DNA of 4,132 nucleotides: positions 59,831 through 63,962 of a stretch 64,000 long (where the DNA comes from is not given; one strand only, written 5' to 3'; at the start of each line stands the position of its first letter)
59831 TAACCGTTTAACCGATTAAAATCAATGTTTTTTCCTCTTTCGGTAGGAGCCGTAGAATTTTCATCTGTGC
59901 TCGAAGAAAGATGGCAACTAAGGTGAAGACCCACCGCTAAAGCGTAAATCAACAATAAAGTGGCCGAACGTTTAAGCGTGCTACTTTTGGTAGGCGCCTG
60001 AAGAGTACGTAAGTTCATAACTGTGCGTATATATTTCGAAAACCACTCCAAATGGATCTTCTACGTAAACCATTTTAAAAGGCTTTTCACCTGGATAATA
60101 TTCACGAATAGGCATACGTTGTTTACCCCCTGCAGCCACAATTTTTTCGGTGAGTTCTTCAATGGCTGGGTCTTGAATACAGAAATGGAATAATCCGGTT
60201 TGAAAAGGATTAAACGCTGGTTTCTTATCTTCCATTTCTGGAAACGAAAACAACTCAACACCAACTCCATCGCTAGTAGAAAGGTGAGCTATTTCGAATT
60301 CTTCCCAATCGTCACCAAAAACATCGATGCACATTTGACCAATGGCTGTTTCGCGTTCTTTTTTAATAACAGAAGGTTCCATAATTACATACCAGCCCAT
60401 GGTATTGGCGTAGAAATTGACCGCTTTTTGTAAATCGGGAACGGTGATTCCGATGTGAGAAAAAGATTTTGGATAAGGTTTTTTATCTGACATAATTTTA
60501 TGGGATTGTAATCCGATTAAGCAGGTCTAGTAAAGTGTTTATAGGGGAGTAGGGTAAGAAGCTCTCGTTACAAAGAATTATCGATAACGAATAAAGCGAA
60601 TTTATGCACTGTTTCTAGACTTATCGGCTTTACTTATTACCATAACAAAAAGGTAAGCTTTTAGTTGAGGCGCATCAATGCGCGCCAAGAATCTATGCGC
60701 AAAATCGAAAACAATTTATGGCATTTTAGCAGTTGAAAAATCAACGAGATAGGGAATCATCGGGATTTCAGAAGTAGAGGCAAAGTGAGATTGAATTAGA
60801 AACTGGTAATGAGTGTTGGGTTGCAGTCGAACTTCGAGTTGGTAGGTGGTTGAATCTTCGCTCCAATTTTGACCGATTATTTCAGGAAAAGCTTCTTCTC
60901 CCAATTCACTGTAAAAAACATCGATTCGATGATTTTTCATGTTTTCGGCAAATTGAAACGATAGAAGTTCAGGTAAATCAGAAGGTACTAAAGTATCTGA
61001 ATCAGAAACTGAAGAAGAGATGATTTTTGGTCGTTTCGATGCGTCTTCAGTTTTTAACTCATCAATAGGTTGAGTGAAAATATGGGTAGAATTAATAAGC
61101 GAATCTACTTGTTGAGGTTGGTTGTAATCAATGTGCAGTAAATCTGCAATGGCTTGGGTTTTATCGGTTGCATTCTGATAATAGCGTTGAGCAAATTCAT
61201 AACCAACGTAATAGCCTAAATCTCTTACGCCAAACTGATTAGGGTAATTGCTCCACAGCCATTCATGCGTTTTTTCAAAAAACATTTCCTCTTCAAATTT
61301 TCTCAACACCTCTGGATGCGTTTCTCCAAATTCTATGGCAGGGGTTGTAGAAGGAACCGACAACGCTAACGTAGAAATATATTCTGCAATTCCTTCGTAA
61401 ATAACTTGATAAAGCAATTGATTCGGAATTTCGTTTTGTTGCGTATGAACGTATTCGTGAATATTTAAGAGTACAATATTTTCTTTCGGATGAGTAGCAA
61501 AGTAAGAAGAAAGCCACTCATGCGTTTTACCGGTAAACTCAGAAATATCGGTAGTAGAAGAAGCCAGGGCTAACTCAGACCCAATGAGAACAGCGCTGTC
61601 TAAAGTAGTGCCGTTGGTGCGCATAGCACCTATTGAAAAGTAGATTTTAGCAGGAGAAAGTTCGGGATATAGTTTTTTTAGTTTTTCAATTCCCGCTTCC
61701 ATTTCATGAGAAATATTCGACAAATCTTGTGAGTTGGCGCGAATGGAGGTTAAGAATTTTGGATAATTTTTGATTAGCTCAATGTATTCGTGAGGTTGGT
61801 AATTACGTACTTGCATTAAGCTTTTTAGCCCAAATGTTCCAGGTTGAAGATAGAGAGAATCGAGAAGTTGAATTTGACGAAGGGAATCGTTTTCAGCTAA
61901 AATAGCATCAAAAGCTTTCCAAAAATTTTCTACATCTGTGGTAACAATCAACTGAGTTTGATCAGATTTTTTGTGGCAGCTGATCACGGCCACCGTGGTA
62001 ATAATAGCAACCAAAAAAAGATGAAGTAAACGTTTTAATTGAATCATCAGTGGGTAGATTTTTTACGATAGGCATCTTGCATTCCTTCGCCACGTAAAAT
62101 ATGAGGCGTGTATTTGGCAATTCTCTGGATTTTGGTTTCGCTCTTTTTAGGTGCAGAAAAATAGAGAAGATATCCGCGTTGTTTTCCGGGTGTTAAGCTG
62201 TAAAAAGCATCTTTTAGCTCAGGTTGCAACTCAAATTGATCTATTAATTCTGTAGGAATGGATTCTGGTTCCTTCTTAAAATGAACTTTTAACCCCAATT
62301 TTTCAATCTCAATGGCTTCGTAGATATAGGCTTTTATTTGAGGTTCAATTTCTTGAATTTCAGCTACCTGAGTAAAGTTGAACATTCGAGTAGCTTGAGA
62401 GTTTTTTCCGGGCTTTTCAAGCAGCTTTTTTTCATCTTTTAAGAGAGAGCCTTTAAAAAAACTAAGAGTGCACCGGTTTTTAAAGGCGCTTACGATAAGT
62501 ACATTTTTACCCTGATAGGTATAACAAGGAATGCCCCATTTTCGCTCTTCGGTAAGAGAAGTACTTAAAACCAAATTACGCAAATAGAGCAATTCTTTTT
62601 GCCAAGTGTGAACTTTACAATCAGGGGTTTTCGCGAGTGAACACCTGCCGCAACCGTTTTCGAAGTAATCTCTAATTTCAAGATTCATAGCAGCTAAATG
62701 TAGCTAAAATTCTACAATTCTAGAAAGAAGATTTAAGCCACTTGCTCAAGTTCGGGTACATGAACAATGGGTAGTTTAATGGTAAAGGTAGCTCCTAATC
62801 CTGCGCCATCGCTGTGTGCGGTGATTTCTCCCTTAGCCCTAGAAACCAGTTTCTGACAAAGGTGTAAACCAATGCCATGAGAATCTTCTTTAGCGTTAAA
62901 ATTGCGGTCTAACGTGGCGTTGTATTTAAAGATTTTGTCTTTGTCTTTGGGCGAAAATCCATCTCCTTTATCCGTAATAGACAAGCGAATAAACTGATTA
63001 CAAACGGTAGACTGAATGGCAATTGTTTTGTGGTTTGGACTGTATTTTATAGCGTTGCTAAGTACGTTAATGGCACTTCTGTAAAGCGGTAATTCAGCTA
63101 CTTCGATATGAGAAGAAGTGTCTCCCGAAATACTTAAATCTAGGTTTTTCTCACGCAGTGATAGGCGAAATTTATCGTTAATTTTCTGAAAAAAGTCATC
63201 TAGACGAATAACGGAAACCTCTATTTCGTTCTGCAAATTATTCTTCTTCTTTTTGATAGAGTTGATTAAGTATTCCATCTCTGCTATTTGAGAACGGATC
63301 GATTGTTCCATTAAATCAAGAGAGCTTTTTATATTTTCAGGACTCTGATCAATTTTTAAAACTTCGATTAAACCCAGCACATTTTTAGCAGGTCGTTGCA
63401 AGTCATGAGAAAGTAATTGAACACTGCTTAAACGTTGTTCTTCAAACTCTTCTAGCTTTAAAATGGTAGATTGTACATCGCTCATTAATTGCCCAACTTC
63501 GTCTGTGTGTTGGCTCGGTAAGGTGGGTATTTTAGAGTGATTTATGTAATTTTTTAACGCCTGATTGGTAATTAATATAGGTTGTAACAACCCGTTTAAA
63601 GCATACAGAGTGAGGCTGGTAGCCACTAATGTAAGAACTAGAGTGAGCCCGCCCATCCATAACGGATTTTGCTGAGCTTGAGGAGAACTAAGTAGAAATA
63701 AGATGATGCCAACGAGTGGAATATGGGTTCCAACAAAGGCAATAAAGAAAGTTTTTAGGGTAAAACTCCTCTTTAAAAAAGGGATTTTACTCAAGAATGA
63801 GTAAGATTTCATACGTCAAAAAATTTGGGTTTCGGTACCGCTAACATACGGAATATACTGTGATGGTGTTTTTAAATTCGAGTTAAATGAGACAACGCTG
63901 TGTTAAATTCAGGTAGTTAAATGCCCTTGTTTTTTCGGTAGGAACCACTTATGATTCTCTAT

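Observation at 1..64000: Hyper-abundant oligonucleotide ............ (core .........): a DNA-uptake-sequence-like signature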

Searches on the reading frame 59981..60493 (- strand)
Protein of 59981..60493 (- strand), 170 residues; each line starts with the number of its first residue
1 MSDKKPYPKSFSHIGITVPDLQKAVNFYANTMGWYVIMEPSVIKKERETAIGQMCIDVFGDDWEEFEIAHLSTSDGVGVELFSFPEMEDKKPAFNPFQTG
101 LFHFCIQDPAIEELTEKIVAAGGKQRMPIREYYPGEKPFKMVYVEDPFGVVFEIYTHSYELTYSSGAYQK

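Call 36: search_protein_families(library=pfam, proteins=[window:59981-60493:-], max_evalue=0.00001)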
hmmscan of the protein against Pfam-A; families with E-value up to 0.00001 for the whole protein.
window:59981-60493:- (170 aa): 2 families
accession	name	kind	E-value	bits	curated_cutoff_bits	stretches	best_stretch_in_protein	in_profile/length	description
PF00903.31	Glyoxalase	-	2.8e-16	60.4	20.6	1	11-154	2-121/121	Glyoxalase/Bleomycin resistance protein/Dioxygenase superfamily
PF13669.12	Glyoxalase_4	-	2.9e-07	31.2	27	1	13-124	2-92/109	Glyoxalase/Bleomycin resistance protein/Dioxygenase superfamily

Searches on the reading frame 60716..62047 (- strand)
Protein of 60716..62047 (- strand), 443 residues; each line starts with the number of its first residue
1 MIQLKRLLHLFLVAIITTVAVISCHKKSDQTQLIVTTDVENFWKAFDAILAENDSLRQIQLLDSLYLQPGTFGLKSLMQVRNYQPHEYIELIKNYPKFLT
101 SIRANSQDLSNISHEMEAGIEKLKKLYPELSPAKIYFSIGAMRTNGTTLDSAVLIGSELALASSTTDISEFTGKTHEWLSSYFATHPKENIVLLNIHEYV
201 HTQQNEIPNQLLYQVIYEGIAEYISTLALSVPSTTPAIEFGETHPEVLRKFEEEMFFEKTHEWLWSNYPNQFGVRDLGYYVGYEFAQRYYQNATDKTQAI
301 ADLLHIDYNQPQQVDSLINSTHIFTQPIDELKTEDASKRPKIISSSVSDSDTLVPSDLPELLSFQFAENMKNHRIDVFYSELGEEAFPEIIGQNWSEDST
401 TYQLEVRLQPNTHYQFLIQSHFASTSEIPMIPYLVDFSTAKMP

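Call 36: search_protein_families(library=pfam, proteins=[window:60716-62047:-], max_evalue=0.00001)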
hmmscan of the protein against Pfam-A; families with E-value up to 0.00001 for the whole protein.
window:60716-62047:- (443 aa): 1 family
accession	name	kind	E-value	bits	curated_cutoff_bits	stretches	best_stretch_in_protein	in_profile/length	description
PF25594.1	GldB_lipo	-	1.3e-08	35.3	27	1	25-256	3-230/309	Gliding motility protein GldB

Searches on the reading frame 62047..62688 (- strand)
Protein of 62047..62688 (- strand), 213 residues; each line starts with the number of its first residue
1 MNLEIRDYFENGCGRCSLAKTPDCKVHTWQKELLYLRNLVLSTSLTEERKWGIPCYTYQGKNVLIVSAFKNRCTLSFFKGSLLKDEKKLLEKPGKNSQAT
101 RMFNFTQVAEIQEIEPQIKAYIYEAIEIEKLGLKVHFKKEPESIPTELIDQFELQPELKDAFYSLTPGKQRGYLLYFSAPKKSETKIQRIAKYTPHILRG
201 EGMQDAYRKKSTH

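Call 36: search_protein_families(library=pfam, proteins=[window:62047-62688:-], max_evalue=0.00001)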
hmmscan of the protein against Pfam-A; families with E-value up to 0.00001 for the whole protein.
window:62047-62688:- (213 aa): 2 families
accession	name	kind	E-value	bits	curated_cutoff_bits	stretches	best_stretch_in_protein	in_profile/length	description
PF08818.16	DUF1801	-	5.5e-20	72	27.2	1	29-126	1-85/85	Domain of unknown function (DU1801)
PF13376.11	OmdA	-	2.5e-14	53.4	25.6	1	144-200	4-60/60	Bacteriocin-protection, YdeI or OmpD-Associated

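Call 57: find_encoding_contigs(protein=window:62047-62688:-, flank=10000, max_places=3)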
Protein window:62047-62688:- (213 aa): no gene with exactly this product is on record in the collection.

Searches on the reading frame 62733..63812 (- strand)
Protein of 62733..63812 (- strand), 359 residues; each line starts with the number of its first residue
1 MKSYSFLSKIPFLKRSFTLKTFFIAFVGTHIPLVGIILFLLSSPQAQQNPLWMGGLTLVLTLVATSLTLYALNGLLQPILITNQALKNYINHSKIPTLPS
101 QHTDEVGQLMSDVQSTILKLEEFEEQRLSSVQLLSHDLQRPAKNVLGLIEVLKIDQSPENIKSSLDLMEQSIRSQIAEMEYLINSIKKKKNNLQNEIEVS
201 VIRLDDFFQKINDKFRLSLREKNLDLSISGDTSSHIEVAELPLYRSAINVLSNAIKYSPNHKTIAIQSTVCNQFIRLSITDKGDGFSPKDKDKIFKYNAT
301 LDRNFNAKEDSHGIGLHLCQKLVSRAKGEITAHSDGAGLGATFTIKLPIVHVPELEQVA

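Call 36: search_protein_families(library=pfam, proteins=[window:62733-63812:-], max_evalue=0.00001)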
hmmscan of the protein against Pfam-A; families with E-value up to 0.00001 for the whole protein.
window:62733-63812:- (359 aa): 1 family
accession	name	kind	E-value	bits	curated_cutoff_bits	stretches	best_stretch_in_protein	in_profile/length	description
PF02518.31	HATPase_c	-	1.2e-16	61.6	26.4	1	241-349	4-109/111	Histidine kinase-, DNA gyrase B-, and HSP90-like ATPase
